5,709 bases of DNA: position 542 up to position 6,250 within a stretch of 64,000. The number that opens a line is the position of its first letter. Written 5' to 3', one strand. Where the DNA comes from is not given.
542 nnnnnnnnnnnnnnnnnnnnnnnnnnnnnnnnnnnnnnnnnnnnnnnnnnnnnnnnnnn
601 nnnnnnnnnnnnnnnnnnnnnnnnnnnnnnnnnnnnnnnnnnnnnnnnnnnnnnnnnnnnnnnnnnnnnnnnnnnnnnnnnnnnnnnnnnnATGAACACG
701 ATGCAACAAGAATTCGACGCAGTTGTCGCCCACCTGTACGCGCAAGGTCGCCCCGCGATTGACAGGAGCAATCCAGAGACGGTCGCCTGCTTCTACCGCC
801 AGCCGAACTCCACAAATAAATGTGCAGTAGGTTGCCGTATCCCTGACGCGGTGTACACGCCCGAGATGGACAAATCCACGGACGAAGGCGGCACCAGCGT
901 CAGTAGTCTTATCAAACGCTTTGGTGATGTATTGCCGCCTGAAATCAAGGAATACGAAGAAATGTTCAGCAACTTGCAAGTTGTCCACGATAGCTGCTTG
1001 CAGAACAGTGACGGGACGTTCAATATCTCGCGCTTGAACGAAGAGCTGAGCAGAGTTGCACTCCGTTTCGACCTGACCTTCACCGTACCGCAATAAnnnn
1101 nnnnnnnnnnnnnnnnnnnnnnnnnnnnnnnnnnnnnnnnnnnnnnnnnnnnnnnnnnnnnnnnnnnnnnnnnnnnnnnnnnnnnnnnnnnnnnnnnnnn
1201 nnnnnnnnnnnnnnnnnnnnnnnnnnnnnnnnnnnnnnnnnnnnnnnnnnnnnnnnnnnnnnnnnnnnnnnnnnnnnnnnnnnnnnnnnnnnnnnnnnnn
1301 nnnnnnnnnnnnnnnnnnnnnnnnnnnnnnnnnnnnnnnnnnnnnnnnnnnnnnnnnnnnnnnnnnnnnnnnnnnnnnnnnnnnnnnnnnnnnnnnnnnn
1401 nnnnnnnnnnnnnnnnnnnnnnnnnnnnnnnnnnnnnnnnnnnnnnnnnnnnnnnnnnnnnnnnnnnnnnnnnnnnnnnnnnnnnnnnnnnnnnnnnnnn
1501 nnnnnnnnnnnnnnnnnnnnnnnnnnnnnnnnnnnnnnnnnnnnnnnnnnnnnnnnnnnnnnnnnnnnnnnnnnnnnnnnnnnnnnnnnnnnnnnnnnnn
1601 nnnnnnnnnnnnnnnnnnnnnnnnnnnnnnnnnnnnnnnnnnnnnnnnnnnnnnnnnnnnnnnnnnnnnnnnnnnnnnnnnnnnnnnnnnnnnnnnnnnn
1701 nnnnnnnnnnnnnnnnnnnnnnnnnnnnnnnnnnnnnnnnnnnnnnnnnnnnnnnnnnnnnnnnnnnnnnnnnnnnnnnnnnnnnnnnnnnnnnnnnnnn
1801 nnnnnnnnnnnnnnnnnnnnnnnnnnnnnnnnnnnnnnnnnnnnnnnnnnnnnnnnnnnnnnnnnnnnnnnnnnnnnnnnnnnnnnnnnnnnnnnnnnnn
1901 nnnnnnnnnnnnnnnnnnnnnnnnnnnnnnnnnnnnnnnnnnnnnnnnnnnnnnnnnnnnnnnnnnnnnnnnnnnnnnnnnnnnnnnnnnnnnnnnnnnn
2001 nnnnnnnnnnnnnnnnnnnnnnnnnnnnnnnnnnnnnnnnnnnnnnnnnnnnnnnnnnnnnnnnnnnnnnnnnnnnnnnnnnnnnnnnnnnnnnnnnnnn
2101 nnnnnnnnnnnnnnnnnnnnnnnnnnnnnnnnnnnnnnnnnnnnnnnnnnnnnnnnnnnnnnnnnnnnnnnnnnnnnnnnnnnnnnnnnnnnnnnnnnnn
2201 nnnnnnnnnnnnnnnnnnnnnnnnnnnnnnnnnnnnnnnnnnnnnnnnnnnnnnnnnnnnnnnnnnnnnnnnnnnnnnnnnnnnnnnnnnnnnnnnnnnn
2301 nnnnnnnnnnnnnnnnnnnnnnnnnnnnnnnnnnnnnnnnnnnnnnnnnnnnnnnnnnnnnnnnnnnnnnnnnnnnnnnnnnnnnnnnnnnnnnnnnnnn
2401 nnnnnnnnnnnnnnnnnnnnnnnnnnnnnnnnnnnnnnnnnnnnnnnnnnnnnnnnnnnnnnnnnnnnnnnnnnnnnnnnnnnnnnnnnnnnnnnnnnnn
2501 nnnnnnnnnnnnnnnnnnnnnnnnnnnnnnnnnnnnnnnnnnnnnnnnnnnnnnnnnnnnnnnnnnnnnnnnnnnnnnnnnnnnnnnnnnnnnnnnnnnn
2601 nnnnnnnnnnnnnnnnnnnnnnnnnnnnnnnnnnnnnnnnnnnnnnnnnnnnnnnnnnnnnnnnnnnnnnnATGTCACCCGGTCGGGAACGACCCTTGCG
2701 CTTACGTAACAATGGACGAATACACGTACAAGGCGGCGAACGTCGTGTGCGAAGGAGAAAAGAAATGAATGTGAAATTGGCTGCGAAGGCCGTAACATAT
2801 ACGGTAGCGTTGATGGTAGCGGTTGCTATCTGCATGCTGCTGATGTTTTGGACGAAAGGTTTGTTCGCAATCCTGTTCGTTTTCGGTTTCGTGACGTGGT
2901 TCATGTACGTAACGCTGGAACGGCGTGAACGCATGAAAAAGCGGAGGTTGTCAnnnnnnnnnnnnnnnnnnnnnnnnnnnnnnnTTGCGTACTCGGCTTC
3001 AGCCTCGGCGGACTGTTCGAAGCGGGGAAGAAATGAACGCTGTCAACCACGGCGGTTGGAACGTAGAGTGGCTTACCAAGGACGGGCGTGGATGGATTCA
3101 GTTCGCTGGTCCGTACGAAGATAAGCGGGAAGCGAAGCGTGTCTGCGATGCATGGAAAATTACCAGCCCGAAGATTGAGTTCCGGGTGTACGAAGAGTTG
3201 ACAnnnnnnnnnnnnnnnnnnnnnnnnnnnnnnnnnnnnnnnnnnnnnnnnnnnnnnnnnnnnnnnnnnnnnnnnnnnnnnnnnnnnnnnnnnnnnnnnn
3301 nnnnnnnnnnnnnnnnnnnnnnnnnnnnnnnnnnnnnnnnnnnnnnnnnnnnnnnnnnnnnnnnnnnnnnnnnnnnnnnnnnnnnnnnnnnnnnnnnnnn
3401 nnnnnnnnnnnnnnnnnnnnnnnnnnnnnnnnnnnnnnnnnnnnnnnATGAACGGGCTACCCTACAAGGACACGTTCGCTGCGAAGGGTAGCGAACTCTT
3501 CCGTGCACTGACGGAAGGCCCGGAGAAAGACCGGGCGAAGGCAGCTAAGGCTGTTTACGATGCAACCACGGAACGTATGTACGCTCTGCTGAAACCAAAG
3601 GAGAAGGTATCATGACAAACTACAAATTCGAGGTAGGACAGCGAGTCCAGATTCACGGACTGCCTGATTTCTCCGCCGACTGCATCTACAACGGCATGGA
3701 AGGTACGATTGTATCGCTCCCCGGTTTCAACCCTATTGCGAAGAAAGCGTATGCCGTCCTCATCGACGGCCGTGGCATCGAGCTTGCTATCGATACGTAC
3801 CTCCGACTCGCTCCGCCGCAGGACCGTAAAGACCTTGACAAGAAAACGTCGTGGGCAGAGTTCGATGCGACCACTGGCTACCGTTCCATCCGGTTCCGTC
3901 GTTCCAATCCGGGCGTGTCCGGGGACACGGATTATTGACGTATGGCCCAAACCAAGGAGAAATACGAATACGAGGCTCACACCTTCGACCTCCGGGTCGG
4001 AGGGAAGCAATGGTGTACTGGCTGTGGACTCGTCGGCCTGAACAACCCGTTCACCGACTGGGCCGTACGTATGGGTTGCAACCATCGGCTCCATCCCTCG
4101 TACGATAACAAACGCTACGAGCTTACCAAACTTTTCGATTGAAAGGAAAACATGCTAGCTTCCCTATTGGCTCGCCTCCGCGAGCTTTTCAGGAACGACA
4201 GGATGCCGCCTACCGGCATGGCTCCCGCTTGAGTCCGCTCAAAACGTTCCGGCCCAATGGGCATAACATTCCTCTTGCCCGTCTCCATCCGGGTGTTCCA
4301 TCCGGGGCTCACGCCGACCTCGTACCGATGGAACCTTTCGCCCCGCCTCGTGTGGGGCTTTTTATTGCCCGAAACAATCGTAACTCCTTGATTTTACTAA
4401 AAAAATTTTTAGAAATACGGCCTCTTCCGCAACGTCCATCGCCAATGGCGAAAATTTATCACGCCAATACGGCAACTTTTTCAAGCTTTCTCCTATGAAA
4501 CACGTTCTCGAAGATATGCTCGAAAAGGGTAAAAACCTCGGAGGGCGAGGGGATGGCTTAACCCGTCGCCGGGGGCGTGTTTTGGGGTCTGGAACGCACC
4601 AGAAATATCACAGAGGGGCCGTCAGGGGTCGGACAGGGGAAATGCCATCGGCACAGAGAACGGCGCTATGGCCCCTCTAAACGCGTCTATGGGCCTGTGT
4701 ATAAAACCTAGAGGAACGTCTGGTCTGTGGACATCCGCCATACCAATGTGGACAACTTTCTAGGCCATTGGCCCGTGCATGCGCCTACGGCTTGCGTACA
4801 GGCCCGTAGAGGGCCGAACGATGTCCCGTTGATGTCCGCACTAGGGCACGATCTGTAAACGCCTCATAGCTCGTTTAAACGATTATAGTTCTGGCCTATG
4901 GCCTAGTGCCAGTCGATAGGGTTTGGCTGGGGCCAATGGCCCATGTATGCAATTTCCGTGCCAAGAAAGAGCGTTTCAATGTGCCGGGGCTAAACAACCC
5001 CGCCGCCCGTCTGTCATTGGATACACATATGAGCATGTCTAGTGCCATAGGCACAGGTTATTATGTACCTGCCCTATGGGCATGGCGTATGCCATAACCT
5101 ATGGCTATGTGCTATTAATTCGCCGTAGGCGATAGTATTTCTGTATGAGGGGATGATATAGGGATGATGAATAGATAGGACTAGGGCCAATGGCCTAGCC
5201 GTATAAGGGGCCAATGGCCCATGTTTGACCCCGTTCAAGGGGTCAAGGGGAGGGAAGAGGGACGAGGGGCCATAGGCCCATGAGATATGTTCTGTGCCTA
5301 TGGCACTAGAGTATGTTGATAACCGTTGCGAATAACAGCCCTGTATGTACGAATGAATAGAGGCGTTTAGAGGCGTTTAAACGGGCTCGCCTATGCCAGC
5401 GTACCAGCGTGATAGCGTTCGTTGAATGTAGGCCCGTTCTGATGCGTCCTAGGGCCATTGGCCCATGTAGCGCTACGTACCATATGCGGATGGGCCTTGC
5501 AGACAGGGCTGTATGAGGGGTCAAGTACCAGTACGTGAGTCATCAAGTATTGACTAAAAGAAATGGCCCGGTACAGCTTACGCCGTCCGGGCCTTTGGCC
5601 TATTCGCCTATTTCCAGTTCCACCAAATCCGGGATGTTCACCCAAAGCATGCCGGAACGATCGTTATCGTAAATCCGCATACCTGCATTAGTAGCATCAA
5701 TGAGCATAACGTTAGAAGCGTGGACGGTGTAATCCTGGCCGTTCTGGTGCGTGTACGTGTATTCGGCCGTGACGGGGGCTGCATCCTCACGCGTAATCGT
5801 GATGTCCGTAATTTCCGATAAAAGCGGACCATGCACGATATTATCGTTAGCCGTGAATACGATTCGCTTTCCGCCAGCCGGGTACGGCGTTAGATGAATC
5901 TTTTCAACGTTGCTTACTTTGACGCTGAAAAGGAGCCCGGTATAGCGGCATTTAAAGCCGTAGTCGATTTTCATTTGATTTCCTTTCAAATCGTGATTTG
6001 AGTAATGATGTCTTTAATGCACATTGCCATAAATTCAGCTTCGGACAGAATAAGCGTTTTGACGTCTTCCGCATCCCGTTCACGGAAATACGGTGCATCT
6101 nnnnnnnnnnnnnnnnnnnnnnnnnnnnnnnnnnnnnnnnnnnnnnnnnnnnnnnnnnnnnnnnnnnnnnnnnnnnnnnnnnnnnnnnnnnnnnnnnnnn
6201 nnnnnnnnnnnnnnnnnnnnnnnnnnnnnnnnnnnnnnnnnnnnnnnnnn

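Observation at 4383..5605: Array of ~12 GGCC-(A/T)3-GGCC palindromes plus an AT-rich tract in the 1.4 kb divergent intergenic region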

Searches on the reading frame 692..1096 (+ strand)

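Call 10: search_protein_families(library=phrogs, proteins=[window:692-1096:+])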
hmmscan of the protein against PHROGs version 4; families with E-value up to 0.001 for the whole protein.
window:692-1096:+ (134 aa): 1 family
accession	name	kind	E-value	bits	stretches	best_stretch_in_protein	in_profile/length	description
phrog_17693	-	unknown function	1.9e-21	77.7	1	3-130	13-129/259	-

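Call 93: search_protein_families(library=pfam, proteins=[window:692-1093:+], max_evalue=0.1)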
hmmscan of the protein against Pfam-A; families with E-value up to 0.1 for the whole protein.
window:692-1093:+ (134 aa): 0 families

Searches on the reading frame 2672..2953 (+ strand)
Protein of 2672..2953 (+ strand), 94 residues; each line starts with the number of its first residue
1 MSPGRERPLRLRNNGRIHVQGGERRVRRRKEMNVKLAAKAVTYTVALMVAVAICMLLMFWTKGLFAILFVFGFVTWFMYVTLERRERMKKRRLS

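Call 93: search_protein_families(library=pfam, proteins=[window:2672-2953:+], max_evalue=0.1)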
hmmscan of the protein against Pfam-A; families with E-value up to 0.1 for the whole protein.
window:2672-2953:+ (94 aa): 7 families
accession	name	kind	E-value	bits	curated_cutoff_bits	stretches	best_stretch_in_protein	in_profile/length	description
PF07254.17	Cpta_toxin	-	0.019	15.6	27.3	1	31-89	4-62/133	Membrane-bound toxin component of toxin-antitoxin system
PF19744.4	DUF6232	-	0.022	15.7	27.4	1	31-85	31-76/117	Family of unknown function (DUF6232)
PF00487.30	FA_desaturase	-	0.034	14.3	29.7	1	24-80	118-175/253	Fatty acid desaturase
PF19545.4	DUF6069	-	0.062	13.8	27.2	0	24-88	3-74/129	Family of unknown function (DUF6069)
PF20990.2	DUF2207_C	-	0.062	13.4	33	1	36-83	138-186/247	Predicted membrane protein (DUF2207) C-terminal domain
PF16352.10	DUF4980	-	0.073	13.4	28.9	1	16-49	28-58/109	Domain of unknown function (DUF4980)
PF04246.17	RseC_MucC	-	0.085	13.2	24.4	1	34-90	62-121/130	Positive regulator of sigma(E), RseC/MucC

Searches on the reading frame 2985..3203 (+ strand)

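Call 93: search_protein_families(library=pfam, proteins=[window:2985-3203:+], max_evalue=0.1)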
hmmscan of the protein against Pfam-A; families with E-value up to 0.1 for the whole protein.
window:2985-3203:+ (73 aa): 1 family
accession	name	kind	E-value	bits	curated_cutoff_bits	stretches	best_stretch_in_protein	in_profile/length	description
PF05036.18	SPOR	-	0.077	13.8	21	1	29-56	36-63/76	SPOR domain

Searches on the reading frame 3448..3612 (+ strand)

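Call 93: search_protein_families(library=pfam, proteins=[window:3448-3612:+], max_evalue=0.1)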
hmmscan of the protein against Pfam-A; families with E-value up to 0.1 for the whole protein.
window:3448-3612:+ (55 aa): 1 family
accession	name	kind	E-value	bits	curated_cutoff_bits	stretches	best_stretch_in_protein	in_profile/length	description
PF18974.5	DUF5710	-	0.02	15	26.5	1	26-46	10-30/44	Domain of unknown function (DUF5710)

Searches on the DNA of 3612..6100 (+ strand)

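Call 7: search_dna_similar(query=window:4000-6100:+, collection=phages, mode=distant, max_rows=30)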
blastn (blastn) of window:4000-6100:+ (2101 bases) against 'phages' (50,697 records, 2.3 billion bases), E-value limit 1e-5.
No match.

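Call 22: search_rna_families(source=window, start=4100, end=5750, threshold=evalue, max_evalue=10)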
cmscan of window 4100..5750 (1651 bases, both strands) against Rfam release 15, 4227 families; matches with E-value up to 10: 10.
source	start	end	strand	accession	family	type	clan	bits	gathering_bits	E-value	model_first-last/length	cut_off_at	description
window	4276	4366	+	RF02837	anti-hemB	Gene; sRNA;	-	22.3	49.5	0.02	1-81/81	no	Burkholderia RNA 7 (anti-hemB)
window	4925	4981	+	RF02087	Yar_3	Gene; lncRNA;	-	17.7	50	0.12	1-67/67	no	Yellow-achaete intergenic RNA conserved region 3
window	4258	4365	+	RF02537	TarA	Gene; sRNA;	-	17.7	80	6.1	1-99/99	no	Vibrio ToxT activated RNA TarA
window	4339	4381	-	RF02236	asX2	Gene; sRNA;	-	16.7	70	3.2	1-87/87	no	Xanthomonas sRNA asX2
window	4280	4365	+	RF02278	Betaproteobacteria_toxic_sRNA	Gene; sRNA;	-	16.2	50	3.6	1-64/64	no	Betaproteobacteria toxic small RNA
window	4473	4534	-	RF02218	ZNRD1-AS1_1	Gene; lncRNA;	-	15.4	50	4.3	1-68/68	no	ZNRD1 antisense RNA 1 conserved region 1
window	4431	4507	+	RF02181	ST7-AS2_1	Gene; lncRNA;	-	14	80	8.6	1-72/72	no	ST7 antisense RNA 2 conserved region 1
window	5524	5635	-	RF02175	SMAD5-AS1_3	Gene; lncRNA;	-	13.8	60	3.7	1-125/125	no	SMAD5 antisense RNA 1 conserved region 3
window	5160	5230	+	RF01134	sR30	Gene; snRNA; snoRNA; CD-box;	-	11.2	38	9.8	1-57/57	no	Small nucleolar RNA sR30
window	4393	4516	-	RF03125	Sarbecovirus-3UTR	Cis-reg;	CL00117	10.2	179.7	5.2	141-294/335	no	Sarbecovirus 3'UTR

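Call 25: search_dna_similar(query=window:3612-4142:+, collection=phages, mode=distant, max_rows=20, max_evalue=0.001)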
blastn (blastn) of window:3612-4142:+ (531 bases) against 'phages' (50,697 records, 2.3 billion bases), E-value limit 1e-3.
No match.

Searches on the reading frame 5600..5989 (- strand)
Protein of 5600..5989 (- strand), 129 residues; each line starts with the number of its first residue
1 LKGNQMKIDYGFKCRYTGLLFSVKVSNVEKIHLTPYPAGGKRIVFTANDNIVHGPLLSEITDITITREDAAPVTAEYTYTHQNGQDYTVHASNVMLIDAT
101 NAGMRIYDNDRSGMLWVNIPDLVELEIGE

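Call 10: search_protein_families(library=phrogs, proteins=[window:5600-5989:-])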
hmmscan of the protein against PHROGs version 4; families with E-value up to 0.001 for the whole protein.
window:5600-5989:- (129 aa): 0 families

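Call 75: search_protein_families(library=pfam, proteins=[window:5600-5989:-], max_evalue=0.01)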
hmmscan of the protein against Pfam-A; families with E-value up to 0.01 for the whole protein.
window:5600-5989:- (129 aa): 0 families
